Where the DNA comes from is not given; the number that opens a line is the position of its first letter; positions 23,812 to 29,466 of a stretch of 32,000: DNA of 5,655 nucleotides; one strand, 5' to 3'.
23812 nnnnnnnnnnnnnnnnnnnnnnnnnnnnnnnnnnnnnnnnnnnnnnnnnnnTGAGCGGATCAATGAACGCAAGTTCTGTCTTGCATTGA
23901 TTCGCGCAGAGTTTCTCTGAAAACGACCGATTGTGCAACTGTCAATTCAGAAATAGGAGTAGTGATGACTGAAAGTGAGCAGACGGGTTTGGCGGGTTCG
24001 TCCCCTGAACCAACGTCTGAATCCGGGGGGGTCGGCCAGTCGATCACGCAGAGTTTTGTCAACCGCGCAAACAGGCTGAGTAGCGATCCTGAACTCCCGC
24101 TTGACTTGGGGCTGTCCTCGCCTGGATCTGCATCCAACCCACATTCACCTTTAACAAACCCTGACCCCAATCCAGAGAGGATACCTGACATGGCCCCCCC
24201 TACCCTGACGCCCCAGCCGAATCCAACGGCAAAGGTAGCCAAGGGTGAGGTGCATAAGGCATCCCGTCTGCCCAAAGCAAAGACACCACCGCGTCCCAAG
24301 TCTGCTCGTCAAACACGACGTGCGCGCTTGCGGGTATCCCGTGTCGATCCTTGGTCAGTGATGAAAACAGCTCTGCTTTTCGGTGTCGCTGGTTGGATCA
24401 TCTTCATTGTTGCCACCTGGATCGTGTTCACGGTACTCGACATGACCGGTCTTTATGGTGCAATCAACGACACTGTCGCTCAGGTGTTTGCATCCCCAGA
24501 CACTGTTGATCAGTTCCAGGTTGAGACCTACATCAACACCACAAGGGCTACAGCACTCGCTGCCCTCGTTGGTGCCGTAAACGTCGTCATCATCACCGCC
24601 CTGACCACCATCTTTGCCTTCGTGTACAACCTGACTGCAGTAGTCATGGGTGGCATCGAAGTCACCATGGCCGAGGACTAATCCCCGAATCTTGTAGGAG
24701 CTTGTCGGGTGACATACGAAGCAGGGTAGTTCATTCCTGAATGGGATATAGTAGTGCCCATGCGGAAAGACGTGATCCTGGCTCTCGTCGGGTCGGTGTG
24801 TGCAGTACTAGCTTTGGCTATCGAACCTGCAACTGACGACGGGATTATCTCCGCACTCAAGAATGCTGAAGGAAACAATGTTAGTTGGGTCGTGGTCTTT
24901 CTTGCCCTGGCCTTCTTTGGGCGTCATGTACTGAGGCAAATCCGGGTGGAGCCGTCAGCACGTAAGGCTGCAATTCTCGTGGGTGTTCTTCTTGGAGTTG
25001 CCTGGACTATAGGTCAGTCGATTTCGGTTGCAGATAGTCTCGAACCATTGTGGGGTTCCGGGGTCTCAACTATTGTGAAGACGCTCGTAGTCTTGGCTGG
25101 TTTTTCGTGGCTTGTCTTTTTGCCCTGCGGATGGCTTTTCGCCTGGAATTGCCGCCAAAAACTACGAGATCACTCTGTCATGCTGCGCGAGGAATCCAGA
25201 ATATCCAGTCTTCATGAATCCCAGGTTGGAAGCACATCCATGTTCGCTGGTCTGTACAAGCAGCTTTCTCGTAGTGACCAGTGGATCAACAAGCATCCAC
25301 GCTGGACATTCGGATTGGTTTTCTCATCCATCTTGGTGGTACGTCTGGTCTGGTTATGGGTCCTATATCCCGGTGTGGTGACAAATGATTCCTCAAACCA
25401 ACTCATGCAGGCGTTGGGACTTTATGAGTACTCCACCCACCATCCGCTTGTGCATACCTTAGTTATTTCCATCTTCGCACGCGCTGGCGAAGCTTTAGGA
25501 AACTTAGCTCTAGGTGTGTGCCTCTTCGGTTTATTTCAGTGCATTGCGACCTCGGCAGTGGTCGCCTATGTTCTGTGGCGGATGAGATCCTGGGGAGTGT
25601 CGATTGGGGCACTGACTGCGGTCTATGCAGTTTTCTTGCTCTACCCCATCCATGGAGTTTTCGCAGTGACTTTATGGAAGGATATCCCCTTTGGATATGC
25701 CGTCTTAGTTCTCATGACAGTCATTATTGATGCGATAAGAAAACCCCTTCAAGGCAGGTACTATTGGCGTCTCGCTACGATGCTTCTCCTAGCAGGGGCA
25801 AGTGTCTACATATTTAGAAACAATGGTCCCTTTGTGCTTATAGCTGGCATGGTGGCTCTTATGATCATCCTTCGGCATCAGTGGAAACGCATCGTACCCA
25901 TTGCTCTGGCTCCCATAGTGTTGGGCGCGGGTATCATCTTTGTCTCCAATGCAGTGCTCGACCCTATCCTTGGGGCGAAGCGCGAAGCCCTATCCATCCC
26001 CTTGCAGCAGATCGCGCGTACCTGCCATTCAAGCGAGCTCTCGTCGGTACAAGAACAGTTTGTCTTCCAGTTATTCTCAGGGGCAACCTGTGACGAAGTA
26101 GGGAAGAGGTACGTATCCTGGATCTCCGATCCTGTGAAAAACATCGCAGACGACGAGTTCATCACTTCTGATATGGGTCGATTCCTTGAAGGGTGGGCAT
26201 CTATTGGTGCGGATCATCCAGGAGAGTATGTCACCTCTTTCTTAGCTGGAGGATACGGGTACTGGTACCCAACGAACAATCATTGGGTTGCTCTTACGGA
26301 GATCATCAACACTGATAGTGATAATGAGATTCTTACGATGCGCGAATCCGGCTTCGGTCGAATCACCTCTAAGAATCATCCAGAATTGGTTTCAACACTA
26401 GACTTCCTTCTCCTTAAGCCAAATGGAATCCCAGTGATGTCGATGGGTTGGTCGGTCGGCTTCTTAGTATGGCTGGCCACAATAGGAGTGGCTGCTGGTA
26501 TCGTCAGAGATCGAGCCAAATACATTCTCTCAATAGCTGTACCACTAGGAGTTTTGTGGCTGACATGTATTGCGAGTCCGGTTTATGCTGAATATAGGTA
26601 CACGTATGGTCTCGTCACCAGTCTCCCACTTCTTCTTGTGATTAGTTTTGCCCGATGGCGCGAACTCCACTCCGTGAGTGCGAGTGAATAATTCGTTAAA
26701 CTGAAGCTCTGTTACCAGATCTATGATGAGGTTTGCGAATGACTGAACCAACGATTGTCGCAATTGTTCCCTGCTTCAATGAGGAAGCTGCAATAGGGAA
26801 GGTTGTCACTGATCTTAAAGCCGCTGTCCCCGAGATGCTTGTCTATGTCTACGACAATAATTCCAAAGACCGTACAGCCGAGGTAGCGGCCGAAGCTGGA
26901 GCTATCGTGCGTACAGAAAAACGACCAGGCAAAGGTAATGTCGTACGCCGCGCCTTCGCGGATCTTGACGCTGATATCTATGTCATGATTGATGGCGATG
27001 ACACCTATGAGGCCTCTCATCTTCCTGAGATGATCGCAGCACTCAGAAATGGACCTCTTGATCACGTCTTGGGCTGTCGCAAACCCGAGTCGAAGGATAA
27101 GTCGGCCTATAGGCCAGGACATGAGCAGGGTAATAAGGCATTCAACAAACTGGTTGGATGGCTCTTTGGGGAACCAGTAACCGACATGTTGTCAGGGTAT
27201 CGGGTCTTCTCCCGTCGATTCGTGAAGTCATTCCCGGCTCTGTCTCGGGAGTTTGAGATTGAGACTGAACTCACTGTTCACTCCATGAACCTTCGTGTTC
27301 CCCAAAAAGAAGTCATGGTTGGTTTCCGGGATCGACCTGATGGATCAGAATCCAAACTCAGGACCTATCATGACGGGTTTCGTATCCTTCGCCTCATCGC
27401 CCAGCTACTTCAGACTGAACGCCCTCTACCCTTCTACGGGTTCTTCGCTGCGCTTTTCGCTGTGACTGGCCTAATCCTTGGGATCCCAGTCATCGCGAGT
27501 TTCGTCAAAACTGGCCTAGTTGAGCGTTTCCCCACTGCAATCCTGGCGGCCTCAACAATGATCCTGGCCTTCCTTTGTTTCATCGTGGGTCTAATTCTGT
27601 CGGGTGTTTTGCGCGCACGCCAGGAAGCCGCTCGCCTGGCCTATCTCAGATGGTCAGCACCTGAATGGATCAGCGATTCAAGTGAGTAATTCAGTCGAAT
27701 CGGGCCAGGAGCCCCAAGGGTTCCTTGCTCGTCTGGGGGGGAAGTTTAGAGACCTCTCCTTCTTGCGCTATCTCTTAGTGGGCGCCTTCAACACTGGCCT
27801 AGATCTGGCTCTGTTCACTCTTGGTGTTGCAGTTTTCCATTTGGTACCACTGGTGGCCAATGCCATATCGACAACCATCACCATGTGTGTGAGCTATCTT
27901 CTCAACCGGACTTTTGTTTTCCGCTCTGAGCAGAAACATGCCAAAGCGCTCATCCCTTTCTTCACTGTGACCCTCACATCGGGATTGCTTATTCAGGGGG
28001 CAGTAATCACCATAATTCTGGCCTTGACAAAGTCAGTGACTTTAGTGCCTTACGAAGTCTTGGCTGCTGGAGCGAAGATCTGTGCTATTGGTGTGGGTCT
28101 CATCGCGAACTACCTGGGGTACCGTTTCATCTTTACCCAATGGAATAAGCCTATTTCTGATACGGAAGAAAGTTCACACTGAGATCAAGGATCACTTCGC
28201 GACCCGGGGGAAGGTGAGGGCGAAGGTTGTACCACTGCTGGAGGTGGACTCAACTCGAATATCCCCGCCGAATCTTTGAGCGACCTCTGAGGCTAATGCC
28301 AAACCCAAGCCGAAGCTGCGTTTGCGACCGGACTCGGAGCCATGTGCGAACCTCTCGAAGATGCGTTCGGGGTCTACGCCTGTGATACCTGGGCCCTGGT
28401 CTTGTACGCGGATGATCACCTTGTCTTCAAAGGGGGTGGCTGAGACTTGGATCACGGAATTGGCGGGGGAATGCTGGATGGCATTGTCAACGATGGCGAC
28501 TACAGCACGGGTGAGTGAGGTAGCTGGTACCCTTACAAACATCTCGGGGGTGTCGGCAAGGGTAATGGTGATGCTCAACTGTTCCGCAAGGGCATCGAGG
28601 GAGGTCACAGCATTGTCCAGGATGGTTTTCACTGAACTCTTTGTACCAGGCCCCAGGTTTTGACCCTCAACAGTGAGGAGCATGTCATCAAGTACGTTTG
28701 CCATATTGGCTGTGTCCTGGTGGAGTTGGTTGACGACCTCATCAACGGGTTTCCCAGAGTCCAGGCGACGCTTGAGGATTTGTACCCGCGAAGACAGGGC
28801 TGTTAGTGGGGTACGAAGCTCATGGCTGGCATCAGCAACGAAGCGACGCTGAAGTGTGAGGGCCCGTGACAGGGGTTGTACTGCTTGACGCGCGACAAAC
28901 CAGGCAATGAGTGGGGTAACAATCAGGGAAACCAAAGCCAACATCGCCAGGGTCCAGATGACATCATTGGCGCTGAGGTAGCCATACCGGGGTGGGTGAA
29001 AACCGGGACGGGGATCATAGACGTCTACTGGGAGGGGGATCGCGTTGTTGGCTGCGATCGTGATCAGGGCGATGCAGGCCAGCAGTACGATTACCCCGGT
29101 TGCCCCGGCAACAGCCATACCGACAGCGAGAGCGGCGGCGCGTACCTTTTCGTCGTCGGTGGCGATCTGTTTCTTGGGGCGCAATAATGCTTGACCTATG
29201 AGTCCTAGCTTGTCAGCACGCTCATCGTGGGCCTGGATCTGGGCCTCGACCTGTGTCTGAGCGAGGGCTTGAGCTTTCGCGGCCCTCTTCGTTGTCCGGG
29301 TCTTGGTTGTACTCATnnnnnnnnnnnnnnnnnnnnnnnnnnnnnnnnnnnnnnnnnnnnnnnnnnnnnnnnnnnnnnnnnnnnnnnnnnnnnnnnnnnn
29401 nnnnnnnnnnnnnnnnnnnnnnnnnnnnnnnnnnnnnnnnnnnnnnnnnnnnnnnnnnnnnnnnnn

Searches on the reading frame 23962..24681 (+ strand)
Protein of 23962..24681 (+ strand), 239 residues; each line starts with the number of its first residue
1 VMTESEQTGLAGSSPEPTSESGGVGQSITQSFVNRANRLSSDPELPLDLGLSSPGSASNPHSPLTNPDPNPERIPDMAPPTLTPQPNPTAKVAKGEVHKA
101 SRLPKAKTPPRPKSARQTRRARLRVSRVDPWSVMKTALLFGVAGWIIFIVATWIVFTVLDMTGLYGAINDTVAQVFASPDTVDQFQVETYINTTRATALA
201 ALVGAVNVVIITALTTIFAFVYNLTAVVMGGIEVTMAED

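Call 48: search_protein_families(library=pfam, proteins=[window:23962-24681:+], max_evalue=0.001)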
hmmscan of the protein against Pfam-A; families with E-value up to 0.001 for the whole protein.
window:23962-24681:+ (239 aa): 1 family
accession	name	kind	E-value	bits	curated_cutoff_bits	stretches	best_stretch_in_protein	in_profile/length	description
PF12089.13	DUF3566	-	8.2e-35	120.2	22.2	1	119-238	2-118/118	Transmembrane domain of unknown function (DUF3566)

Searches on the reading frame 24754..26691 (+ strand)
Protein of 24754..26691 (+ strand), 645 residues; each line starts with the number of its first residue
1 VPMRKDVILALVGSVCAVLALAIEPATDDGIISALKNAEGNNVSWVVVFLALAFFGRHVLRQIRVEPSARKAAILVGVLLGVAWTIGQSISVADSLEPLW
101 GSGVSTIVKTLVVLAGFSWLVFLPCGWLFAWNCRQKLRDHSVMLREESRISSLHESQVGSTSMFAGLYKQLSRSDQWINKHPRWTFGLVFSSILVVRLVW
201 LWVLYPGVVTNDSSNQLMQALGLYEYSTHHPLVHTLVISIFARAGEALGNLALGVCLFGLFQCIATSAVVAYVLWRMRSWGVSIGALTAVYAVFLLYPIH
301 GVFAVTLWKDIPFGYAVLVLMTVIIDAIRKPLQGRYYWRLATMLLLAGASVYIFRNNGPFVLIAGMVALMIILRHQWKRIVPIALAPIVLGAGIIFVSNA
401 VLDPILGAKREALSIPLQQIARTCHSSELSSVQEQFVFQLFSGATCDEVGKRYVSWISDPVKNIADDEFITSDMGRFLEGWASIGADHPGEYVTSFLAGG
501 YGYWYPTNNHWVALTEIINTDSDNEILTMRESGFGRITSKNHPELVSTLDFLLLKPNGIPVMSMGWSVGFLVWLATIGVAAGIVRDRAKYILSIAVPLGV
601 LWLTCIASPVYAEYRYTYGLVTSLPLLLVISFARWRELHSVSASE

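Call 48: search_protein_families(library=pfam, proteins=[window:24754-26691:+], max_evalue=0.001)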
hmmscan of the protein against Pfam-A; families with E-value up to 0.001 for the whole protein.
window:24754-26691:+ (645 aa): 1 family
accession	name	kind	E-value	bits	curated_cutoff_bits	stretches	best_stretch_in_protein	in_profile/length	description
PF19484.4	DUF6020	-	3e-41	141.9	28.3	1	227-632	183-591/604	Family of unknown function (DUF6020)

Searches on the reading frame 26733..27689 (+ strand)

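Call 48: search_protein_families(library=pfam, proteins=[window:26733-27689:+], max_evalue=0.001)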
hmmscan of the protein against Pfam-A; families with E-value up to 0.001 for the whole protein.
window:26733-27689:+ (318 aa): 2 families
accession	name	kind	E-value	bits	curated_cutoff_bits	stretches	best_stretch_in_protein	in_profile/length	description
PF00535.33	Glycos_transf_2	-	1.5e-19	71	23.3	1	11-164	3-164/168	Glycosyl transferase family 2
PF13641.12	Glyco_tranf_2_3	-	2.4e-09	38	27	1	6-127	1-132/230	Glycosyltransferase like family 2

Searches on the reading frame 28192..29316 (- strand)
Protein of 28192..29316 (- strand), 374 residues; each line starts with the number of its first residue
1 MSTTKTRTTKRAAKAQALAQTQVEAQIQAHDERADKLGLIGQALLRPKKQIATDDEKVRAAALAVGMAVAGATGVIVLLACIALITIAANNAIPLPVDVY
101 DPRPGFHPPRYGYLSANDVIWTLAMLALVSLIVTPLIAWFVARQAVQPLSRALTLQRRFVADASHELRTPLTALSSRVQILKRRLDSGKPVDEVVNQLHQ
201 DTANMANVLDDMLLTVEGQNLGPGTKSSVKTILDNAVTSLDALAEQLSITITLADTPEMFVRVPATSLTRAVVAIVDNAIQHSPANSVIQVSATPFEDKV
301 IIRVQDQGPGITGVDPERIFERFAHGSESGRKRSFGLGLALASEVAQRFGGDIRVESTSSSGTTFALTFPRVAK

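Call 48: search_protein_families(library=pfam, proteins=[window:28192-29316:-], max_evalue=0.001)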
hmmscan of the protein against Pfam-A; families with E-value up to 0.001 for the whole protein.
window:28192-29316:- (374 aa): 4 families
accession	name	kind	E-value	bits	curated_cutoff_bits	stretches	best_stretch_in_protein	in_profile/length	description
PF02518.31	HATPase_c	-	1.5e-23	83.8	26.4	1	266-371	4-109/111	Histidine kinase-, DNA gyrase B-, and HSP90-like ATPase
PF00512.31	HisKA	-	5.4e-12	46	26.9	1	156-214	2-59/66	His Kinase A (phospho-acceptor) domain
PF14501.12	HATPase_c_5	-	4e-06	27.1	22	1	268-359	6-92/102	GHKL domain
PF13589.12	HATPase_c_3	-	1.9e-05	25.2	25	1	267-363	2-98/137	Histidine kinase-, DNA gyrase B-, and HSP90-like ATPase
